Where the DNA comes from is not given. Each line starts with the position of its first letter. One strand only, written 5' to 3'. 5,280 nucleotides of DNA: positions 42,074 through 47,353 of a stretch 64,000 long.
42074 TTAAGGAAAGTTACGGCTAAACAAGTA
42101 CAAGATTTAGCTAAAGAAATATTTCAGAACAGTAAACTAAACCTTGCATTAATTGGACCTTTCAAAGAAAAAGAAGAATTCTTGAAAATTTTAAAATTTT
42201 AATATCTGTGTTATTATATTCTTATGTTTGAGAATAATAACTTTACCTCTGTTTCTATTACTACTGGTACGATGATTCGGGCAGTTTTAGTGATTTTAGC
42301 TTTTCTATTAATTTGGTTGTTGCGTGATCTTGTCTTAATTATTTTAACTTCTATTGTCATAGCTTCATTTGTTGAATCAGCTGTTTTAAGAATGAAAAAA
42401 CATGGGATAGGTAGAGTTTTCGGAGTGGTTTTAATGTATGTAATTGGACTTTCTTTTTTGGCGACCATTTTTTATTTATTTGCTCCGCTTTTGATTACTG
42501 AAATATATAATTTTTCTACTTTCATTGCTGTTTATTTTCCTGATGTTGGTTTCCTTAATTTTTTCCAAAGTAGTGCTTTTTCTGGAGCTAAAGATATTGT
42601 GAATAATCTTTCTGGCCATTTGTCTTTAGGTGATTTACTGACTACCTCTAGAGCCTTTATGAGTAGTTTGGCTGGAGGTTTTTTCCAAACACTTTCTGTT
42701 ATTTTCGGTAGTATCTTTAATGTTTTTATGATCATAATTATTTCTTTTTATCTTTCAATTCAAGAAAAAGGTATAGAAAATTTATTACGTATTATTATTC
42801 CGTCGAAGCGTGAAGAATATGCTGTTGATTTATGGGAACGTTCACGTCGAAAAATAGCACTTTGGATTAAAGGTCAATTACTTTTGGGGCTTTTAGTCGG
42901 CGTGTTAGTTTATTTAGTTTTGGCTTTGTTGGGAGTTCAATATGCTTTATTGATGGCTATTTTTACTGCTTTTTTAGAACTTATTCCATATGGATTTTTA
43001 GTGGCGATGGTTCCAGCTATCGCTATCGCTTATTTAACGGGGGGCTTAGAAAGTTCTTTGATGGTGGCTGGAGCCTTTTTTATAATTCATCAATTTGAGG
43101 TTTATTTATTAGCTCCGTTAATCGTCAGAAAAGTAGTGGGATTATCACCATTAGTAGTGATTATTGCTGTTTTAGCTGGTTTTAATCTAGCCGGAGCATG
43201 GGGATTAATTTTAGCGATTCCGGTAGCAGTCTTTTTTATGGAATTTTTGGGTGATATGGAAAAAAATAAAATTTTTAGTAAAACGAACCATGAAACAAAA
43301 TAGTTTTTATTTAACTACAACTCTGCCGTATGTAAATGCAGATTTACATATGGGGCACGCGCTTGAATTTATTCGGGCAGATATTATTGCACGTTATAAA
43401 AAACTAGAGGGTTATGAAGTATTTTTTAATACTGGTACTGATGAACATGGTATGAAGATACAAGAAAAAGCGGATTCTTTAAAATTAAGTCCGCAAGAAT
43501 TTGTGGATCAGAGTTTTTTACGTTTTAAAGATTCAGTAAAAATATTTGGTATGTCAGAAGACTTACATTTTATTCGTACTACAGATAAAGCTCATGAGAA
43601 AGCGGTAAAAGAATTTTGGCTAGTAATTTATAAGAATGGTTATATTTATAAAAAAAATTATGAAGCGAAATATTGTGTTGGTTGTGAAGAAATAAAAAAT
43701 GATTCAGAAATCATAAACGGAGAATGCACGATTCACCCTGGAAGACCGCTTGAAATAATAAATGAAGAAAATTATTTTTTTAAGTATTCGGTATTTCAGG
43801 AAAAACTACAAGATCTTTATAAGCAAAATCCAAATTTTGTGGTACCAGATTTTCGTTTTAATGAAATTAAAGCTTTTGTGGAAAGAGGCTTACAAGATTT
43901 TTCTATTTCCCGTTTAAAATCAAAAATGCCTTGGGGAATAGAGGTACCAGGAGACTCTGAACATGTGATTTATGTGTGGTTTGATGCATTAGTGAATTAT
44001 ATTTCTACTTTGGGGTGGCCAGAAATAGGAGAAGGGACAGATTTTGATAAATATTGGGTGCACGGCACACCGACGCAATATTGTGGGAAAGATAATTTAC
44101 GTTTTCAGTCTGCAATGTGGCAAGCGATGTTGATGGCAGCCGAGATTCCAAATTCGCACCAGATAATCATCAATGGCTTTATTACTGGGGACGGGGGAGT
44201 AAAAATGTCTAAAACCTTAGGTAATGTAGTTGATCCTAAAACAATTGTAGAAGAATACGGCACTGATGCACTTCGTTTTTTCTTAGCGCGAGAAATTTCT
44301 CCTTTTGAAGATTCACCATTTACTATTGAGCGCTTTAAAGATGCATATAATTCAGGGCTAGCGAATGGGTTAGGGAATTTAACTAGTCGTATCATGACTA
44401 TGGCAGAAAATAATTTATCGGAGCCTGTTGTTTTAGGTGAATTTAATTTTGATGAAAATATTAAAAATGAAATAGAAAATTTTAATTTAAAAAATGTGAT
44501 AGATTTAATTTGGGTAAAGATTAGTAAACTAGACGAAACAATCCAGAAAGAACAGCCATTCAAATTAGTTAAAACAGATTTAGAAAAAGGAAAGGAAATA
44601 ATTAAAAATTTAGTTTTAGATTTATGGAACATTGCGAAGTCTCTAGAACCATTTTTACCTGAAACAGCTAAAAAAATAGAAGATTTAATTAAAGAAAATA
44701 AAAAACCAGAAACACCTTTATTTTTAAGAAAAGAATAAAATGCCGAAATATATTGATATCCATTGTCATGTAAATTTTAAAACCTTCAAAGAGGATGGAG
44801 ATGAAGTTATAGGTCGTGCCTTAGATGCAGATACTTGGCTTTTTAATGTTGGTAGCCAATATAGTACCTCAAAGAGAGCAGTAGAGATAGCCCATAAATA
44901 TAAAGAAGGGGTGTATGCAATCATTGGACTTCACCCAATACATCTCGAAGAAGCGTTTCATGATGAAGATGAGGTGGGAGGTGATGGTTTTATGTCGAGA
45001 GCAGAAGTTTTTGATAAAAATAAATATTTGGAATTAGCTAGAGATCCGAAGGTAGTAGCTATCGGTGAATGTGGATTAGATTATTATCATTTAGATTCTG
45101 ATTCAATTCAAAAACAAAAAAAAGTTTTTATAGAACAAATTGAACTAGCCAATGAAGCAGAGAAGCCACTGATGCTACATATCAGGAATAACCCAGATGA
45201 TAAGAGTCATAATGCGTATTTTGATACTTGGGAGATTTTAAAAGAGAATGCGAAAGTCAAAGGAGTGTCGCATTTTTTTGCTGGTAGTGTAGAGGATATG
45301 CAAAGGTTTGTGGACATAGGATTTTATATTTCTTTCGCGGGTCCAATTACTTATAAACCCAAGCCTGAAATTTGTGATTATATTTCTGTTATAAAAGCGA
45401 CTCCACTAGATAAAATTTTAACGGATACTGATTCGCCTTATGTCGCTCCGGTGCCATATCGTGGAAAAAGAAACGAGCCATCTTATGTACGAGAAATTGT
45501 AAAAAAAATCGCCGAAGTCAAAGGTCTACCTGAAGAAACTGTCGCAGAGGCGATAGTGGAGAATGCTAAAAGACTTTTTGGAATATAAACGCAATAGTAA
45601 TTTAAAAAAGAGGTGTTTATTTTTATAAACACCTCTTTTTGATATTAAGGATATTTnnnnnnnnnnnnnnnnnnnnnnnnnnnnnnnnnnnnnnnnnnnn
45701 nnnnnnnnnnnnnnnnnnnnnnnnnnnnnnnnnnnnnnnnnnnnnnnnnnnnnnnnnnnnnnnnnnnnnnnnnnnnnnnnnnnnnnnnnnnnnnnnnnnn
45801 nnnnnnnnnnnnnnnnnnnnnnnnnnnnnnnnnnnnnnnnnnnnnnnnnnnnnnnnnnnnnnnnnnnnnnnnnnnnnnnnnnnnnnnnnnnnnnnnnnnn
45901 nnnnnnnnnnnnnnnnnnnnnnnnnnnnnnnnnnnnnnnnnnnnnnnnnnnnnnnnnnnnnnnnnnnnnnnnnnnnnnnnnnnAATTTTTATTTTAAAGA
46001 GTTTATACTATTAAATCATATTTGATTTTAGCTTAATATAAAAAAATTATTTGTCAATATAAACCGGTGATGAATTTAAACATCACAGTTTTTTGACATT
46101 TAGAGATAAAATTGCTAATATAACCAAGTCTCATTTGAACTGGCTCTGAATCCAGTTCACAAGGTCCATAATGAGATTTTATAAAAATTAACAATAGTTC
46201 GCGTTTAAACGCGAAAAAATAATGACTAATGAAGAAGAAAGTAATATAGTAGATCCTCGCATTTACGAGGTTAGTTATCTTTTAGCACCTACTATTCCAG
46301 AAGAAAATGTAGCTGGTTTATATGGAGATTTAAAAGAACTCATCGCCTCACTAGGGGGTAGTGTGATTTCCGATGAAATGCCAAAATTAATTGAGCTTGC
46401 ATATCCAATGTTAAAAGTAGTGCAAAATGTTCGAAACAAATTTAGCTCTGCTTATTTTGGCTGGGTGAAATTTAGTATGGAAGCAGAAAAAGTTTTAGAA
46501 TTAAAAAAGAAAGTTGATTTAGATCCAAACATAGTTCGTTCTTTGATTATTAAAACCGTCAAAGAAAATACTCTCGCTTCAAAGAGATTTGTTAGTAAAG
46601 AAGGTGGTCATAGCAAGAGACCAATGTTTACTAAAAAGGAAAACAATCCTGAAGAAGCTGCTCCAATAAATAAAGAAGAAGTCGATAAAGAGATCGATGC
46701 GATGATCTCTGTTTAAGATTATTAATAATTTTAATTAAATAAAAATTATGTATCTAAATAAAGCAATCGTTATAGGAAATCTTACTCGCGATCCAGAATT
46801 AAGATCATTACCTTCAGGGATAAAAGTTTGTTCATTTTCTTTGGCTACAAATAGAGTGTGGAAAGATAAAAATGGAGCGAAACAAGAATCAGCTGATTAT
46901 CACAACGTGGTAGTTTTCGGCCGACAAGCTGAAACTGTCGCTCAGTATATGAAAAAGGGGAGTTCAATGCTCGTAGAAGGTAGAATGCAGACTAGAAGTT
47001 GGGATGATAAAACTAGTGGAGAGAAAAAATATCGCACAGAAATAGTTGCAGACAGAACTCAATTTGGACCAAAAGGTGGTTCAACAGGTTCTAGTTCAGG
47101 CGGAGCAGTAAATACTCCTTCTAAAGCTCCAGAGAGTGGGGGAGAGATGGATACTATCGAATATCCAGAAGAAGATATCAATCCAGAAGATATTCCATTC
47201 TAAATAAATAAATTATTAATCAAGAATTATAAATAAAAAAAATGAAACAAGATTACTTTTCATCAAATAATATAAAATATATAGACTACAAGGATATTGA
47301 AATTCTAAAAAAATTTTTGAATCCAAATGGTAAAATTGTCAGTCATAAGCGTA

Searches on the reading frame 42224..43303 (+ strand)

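Call 84: search_protein_families(library=pfam, proteins=[window:42224-43303:+], max_evalue=0.0001)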
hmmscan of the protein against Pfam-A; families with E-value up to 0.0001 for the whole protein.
window:42224-43303:+ (359 aa): 1 family
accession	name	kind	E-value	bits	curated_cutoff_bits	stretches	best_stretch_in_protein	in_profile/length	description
PF01594.21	AI-2E_transport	-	1.1e-47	163.3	34.3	1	20-344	5-325/327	AI-2E family transporter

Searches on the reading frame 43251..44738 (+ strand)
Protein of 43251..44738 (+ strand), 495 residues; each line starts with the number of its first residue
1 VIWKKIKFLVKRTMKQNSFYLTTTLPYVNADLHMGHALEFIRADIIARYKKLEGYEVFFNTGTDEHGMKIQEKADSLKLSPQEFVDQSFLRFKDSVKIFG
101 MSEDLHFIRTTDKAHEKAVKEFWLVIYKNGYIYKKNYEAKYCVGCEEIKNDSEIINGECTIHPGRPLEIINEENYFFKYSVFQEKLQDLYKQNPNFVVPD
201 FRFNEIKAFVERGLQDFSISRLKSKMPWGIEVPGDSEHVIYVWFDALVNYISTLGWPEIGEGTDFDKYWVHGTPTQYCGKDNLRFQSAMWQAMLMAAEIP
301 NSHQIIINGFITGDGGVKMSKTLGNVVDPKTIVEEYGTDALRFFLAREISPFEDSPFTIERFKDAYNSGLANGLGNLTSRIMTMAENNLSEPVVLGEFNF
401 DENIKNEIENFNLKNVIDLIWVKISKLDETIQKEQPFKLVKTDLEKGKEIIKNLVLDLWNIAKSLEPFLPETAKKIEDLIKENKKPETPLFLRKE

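Call 84: search_protein_families(library=pfam, proteins=[window:43251-44738:+], max_evalue=0.0001)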
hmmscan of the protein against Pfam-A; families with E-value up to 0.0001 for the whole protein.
window:43251-44738:+ (495 aa): 3 families
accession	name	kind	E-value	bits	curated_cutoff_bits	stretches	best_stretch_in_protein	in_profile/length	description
PF09334.17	tRNA-synt_1g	-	2.6e-95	319.9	20.1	1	20-382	2-391/391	tRNA synthetases class I (M)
PF00133.28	tRNA-synt_1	-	4.4e-42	144.7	22.7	2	3-233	6-244/414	tRNA synthetases class I (I, L, M and V)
PF01406.26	tRNA-synt_1e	-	2.1e-12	47.5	27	1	26-137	17-126/301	tRNA synthetases class I (C) catalytic domain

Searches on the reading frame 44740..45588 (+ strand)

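Call 84: search_protein_families(library=pfam, proteins=[window:44740-45588:+], max_evalue=0.0001)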
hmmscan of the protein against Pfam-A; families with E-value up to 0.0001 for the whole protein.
window:44740-45588:+ (282 aa): 1 family
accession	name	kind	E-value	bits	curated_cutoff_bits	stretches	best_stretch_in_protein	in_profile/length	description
PF01026.27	TatD_DNase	-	3.1e-77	259.8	27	1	5-281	1-253/253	TatD related DNase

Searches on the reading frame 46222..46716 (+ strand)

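Call 85: search_protein_families(library=pfam, proteins=[window:46222-46716:+], max_evalue=0.0001)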
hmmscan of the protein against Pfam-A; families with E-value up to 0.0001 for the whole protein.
window:46222-46716:+ (164 aa): 1 family
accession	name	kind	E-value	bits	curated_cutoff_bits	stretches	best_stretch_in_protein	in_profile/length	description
PF01250.22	Ribosomal_S6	-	3.4e-12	46.8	27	1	15-111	2-90/90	Ribosomal protein S6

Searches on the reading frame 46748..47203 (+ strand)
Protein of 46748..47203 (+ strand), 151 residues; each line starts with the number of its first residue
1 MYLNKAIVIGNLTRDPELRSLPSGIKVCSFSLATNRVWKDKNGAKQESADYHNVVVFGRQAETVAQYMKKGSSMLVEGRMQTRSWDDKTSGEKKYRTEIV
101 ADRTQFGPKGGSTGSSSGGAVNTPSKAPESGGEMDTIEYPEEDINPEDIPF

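Call 85: search_protein_families(library=pfam, proteins=[window:46748-47203:+], max_evalue=0.0001)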
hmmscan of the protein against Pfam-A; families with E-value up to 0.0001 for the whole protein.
window:46748-47203:+ (151 aa): 1 family
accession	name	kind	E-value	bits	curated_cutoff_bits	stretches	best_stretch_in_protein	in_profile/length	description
PF00436.31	SSB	-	2.3e-40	137.3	26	1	3-106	1-103/104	Single-strand binding protein family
